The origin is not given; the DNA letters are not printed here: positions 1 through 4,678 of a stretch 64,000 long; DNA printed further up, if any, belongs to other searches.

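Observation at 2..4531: Hhe-like giant helicase-nuclease (DUF4011, SF1 helicase, DUF3320, DUF559/Vsr-like), a probable single-gene antiphage defense, truncated at the window edge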

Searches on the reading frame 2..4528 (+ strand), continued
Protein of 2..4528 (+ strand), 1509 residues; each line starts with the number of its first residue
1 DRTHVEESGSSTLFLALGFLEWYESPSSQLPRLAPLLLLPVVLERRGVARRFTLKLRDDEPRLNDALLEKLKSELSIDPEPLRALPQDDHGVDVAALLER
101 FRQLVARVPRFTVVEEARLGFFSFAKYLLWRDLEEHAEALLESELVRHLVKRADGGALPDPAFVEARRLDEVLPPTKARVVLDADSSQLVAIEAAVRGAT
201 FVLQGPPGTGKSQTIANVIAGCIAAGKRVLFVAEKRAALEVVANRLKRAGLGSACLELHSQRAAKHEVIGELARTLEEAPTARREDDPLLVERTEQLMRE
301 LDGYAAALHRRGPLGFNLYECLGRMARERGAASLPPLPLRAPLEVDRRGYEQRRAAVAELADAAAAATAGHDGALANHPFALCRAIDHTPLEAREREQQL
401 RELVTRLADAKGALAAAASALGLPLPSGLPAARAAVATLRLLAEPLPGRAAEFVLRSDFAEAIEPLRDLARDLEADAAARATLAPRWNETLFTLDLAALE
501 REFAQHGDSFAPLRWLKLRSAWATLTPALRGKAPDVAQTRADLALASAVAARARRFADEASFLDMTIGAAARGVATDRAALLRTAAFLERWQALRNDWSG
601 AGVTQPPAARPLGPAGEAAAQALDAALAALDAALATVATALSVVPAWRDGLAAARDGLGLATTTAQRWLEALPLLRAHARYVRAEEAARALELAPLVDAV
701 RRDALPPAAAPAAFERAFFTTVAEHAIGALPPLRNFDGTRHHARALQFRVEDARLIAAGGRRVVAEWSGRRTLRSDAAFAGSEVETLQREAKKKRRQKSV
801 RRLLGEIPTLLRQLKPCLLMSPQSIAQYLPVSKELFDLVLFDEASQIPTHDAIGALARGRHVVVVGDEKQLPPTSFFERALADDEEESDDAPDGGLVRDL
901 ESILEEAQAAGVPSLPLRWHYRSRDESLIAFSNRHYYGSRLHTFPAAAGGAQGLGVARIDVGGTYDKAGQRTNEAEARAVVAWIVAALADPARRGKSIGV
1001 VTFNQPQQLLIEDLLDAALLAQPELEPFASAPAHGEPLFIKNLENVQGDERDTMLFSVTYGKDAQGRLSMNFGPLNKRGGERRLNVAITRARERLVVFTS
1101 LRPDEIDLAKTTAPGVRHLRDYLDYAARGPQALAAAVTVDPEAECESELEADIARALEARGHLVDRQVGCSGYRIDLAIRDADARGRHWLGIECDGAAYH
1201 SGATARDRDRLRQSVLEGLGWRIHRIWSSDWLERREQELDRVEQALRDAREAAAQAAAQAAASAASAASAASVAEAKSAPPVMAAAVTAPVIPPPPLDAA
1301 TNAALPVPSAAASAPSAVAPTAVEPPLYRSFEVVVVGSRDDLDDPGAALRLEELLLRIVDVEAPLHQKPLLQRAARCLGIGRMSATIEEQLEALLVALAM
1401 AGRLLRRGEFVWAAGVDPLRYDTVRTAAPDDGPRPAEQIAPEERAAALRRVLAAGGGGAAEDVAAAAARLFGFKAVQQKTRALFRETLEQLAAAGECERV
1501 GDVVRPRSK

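Call 44: find_encoding_contigs(protein=P0004, flank=10000, max_places=1)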
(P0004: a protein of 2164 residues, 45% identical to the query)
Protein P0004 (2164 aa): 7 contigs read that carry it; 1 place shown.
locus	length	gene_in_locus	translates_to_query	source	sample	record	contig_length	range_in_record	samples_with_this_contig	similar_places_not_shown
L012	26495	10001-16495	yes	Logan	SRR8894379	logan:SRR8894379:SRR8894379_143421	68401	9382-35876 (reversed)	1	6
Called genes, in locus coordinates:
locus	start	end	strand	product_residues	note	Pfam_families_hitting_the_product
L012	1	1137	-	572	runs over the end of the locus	PF02652:Lactate_perm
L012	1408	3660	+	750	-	PF08305:NPCBM (weak)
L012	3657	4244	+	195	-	PF02525:Flavodoxin_2, PF03358:FMN_red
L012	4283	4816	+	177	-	PF04542:Sigma70_r2 (faint), PF08281:Sigma70_r4_2 (weak)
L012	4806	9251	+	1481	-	PF25293:Beta-prop_EMC1_N (faint), PF13360:PQQ_2 (weak)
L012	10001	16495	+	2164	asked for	PF13195:DUF4011, PF13086:AAA_11, PF13245:AAA_19 (faint), PF13604:AAA_30 (faint), PF13086:AAA_11 (weak), PF13087:AAA_12, PF18741:MTES_1575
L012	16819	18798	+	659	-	PF01075:Glyco_transf_9, PF13489:Methyltransf_23, PF08241:Methyltransf_11, PF08242:Methyltransf_12, PF13649:Methyltransf_25, PF13847:Methyltransf_31 (weak)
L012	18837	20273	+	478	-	-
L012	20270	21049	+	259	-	PF02353:CMAS (weak), PF13489:Methyltransf_23, PF07021:MetW (weak), PF08003:Methyltransf_9 (weak), PF13847:Methyltransf_31 (weak), PF08241:Methyltransf_11, PF08242:Methyltransf_12, PF13649:Methyltransf_25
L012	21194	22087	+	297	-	-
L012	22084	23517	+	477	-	PF00005:ABC_tran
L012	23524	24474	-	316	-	PF05050:Methyltransf_21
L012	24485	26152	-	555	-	PF05711:TylF, PF13578:Methyltransf_24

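Call 45: find_encoding_contigs(protein=P0097, flank=10000, max_places=1)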
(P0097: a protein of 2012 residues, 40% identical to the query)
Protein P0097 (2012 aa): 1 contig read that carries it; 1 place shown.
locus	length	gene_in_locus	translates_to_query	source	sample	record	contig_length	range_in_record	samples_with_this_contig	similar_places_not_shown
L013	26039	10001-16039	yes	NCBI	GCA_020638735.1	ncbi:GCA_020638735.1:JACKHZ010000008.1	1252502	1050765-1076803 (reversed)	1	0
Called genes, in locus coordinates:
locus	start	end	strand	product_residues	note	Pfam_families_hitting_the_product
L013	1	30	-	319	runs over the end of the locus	-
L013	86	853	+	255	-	PF00106:adh_short, PF08659:KR (faint), PF01370:Epimerase, PF13561:adh_short_C2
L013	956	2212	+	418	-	-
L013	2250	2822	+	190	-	PF04542:Sigma70_r2 (weak), PF07638:Sigma70_ECF, PF08281:Sigma70_r4_2 (weak)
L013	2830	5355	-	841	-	PF00069:Pkinase, PF07714:PK_Tyr_Ser-Thr, PF03781:FGE-sulfatase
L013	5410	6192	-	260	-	-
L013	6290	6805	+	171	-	PF04542:Sigma70_r2, PF08281:Sigma70_r4_2, PF04545:Sigma70_r4 (weak)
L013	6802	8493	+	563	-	-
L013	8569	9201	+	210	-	-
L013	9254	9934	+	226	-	-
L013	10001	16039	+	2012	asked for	PF13195:DUF4011, PF13086:AAA_11, PF13245:AAA_19 (faint), PF13604:AAA_30 (faint), PF13087:AAA_12, PF18741:MTES_1575, PF11784:DUF3320 (faint)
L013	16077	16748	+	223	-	PF01564:Spermine_synth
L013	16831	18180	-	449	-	PF13372:Alginate_exp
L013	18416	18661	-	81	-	PF05154:TM2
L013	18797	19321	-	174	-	PF02613:Nitrate_red_del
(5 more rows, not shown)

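Call 50: search_dna_similar(query=window:2-4528:+, collection=plasmids, mode=protein, max_evalue=1e-20, max_rows=30, rows=spread)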
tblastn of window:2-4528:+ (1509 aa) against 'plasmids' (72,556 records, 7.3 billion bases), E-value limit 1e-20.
Records with a match: 494; places in all: 545; records where one place covers at least 80% of the query: 0.
Best place of each record, by identity: <60% 494.
By first word of the organism name: Klebsiella 243; Ralstonia 105; Acinetobacter 37; Rhizobium 19; Raoultella 11; Paracoccus 6; Mesorhizobium 6; Vibrio 5; Variovorax 5; Thioclava 4; and 41 more.
By predicted mobility (MOB-suite, as given by PLSDB): conjugative 211; non-mobilizable 144; mobilizable 139.
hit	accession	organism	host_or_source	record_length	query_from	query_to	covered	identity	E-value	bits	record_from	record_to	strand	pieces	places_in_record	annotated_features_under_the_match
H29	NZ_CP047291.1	Falsirhodobacter algicola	Grateloupia sp.,single cell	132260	2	1246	56%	49.4%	3e-111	608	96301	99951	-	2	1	DUF4011 domain-containing protein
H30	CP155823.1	Thioclava sp. 'Guangxiensis'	Bruguiera gymnorhiza,pure ...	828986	2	1246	56%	46.3%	2e-114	613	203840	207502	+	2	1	DUF3320 domain-containing protein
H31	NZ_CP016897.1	Acinetobacter soli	cell,soil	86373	2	1248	56%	43.8%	2e-109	600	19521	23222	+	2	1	DUF4011 domain-containing protein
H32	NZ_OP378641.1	Klebsiella michiganensis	-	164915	2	1247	56%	42.6%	1e-106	587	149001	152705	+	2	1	DUF3320 domain-containing protein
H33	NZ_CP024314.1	Rhizobium sp. NXC24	Phaseolus vulgaris,cell culture,plant ...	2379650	2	1246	56%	42.3%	1e-96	544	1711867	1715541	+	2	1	record has no annotation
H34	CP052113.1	Ralstonia solanacearum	tomato,cell culture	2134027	2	1240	56%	41.0%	2e-89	488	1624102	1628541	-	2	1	DUF3320 domain-containing protein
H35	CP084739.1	Ralstonia solanacearum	sunflower,cell culture,stem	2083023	2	1240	56%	41.0%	2e-89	488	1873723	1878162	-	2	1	DUF3320 domain-containing protein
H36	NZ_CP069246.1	Ralstonia pseudosolanacearum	Arachis hypogaea,tissue sample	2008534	2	1240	56%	40.9%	4e-89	487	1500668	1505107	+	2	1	none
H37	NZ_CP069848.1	Klebsiella pneumoniae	Homo sapiens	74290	2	1248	57%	37.1%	1e-84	467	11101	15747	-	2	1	hhe: DUF4011 domain-containing anti-phage protein Hhe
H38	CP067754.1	Klebsiella pneumoniae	Homo sapiens,respiratory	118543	2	1248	57%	37.0%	4e-85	469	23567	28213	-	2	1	DUF4011 domain-containing protein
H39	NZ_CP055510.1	Klebsiella pneumoniae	culture,Wastewater effluent sample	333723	2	1248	57%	37.0%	4e-85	468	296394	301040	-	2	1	hhe: DUF4011 domain-containing anti-phage protein Hhe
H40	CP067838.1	Klebsiella pneumoniae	Homo sapiens,respiratory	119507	2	1248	57%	37.0%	5e-85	468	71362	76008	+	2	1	DUF4011 domain-containing protein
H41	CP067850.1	Klebsiella pneumoniae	Homo sapiens,urine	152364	2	1248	57%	37.0%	5e-85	468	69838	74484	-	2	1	DUF4011 domain-containing protein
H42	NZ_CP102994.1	Klebsiella pneumoniae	Dog,Small Animal Hospital, ...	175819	2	1248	57%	37.0%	5e-85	468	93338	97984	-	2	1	hhe: DUF4011 domain-containing anti-phage protein Hhe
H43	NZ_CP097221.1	Klebsiella pneumoniae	Homo sapiens,urine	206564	2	1248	57%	37.0%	5e-85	468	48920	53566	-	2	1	hhe: DUF4011 domain-containing anti-phage protein Hhe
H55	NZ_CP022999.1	Rhizobium sp. 11515TR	Cell culture,agricultural soil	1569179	795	1246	30%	33.1%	7e-46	190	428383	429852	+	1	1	none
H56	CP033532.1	Acinetobacter pittii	Homo sapiens,Bacterial culture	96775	816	1246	29%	27.9%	1e-28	133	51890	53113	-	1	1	none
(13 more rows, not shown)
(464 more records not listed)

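Call 51: get_annotated_region(hit=H8, flank=12000)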
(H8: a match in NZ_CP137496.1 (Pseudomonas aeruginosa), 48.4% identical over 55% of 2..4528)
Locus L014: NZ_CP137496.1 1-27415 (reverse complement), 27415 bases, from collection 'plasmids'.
description: Pseudomonas aeruginosa strain HPA0875 plasmid pHPA0875-2, complete sequence
organism: Pseudomonas aeruginosa (NCBI taxid 287)
taxonomy: Bacteria; Pseudomonadota; Gammaproteobacteria; Pseudomonadales; Pseudomonadaceae; Pseudomonas; Pseudomonas aeruginosa
host: -; source: Homo sapiens,Bacterial culture sample; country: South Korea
typing (MOB-suite, as given by PLSDB): conjugative; relaxase MOBH; mating-pair formation MPF_G
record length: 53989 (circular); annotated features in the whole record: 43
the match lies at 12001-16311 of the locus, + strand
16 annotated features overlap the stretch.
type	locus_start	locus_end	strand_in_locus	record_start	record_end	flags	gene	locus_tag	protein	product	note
CDS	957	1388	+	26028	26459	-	-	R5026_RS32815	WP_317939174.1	TIGR03757 family integrating conjugative element protein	-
CDS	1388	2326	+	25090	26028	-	-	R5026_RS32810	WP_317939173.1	TIGR03756 family integrating conjugative element protein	-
CDS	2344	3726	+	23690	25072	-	-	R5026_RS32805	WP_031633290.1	integrating conjugative element protein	-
CDS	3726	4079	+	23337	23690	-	-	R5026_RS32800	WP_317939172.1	hypothetical protein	-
CDS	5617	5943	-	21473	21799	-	-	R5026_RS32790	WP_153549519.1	hypothetical protein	-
CDS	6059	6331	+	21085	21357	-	-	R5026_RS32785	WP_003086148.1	type II toxin-antitoxin system ParD family antitoxin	GO:0051983 - regulation of chromosome segregation [Evidence IEA]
CDS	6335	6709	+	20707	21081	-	-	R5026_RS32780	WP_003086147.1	type II toxin-antitoxin system RelE/ParE family toxin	GO:0030541 - plasmid partitioning [Evidence IEA]; GO:0051290 - protein heterotetramerization [Evidence IEA]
CDS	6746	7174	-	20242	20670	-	-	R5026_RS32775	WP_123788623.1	hypothetical protein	-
CDS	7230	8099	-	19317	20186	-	paeM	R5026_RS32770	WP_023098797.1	lipid II-degrading bacteriocin PaeM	-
CDS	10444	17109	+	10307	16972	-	-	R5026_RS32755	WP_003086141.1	DUF3320 domain-containing protein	-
CDS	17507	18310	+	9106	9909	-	-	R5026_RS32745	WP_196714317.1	hypothetical protein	-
CDS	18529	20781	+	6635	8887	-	-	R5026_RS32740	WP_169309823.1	ATP-dependent helicase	-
CDS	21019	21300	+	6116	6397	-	-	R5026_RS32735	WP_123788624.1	hypothetical protein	-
CDS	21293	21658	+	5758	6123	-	-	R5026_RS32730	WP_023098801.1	hypothetical protein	-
CDS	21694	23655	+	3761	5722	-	-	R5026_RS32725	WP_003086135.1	hypothetical protein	-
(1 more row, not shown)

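Call 52: get_annotated_region(hit=H32, flank=10000)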
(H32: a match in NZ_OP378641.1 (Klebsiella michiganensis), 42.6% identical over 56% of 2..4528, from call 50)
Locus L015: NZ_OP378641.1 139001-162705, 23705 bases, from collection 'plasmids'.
description: Klebsiella michiganensis strain KLO00015 plasmid pKLO00015_6, complete sequence
organism: Klebsiella michiganensis (NCBI taxid 1134687)
taxonomy: Bacteria; Pseudomonadota; Gammaproteobacteria; Enterobacterales; Enterobacteriaceae; Klebsiella; Klebsiella michiganensis
host: -; source: -; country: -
typing (MOB-suite, as given by PLSDB): non-mobilizable; replicon IncFIB
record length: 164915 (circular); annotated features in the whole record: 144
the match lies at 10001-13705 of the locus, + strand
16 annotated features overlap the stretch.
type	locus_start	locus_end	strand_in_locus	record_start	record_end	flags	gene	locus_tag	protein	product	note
CDS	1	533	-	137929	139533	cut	-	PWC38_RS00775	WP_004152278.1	ABC transporter substrate-binding protein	-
CDS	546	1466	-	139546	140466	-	-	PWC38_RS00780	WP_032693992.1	ABC transporter permease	GO:0055085 - transmembrane transport [Evidence IEA]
CDS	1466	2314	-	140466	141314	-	-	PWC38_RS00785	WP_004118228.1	ABC transporter permease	-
CDS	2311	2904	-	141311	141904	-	-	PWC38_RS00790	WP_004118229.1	ANTAR domain-containing protein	-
CDS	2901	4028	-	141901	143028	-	-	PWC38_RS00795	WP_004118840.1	transporter substrate-binding protein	-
CDS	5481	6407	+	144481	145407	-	-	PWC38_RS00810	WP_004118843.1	IS110 family transposase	-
CDS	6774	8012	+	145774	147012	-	-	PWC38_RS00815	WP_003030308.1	IS110 family transposase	-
CDS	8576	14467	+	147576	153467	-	-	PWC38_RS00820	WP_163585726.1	DUF3320 domain-containing protein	-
CDS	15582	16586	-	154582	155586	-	-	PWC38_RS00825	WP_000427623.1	IS110-like element IS4321 family transposase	GO:0006313 - DNA transposition [Evidence IEA]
CDS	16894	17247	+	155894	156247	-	arsR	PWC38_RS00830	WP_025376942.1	As(III)-sensing metalloregulatory transcriptional repressor ArsR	-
CDS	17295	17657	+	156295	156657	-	arsD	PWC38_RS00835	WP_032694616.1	arsenite efflux transporter metallochaperone ArsD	GO:0046685 - response to arsenic-containing substance [Evidence IEA]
CDS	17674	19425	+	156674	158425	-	arsA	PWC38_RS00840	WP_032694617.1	arsenical pump-driving ATPase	GO:0071722 - detoxification of arsenic-containing substance [Evidence IEA]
CDS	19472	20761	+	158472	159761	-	-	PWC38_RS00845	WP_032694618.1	arsenic transporter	GO:0046685 - response to arsenic-containing substance [Evidence IEA]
CDS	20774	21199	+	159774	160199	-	arsC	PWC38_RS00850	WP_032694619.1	glutaredoxin-dependent arsenate reductase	-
CDS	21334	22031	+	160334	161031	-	-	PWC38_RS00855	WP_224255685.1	IS1 family transposase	-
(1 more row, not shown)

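Call 53: get_annotated_region(hit=H37, flank=6000)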
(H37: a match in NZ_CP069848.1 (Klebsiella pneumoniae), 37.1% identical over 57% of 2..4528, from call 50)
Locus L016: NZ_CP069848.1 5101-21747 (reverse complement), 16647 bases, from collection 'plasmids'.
description: Klebsiella pneumoniae strain FDAARGOS_1305 plasmid unnamed4, complete sequence
organism: Klebsiella pneumoniae (NCBI taxid 573)
taxonomy: Bacteria; Pseudomonadota; Gammaproteobacteria; Enterobacterales; Enterobacteriaceae; Klebsiella; Klebsiella pneumoniae
host: -; source: Homo sapiens; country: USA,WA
typing (MOB-suite, as given by PLSDB): mobilizable; replicon IncR
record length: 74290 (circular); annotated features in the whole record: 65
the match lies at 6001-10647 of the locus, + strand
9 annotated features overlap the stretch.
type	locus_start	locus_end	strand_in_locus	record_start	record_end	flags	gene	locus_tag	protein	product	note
CDS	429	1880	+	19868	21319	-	-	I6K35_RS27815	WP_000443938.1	DUF262 domain-containing protein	-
CDS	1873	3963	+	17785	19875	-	-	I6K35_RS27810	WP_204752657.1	DUF262 domain-containing protein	-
CDS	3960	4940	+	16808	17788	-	-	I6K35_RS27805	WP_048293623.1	IS5-like element ISKpn26 family transposase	GO:0006313 - DNA transposition [Evidence IEA]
CDS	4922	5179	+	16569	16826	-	-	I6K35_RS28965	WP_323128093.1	hypothetical protein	-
CDS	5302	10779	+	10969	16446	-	hhe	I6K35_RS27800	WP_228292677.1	DUF4011 domain-containing anti-phage protein Hhe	GO:0051607 - defense response to virus [Evidence IEA]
CDS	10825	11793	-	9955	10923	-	-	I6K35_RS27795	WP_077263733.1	IS5 family transposase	-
CDS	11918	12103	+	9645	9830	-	-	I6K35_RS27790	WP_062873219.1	hypothetical protein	-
CDS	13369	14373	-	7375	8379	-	-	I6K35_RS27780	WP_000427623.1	IS110-like element IS4321 family transposase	GO:0006313 - DNA transposition [Evidence IEA]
CDS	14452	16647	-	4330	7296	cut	-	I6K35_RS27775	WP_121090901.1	Tn3-like element ISPa38 family transposase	GO:0006313 - DNA transposition [Evidence IEA]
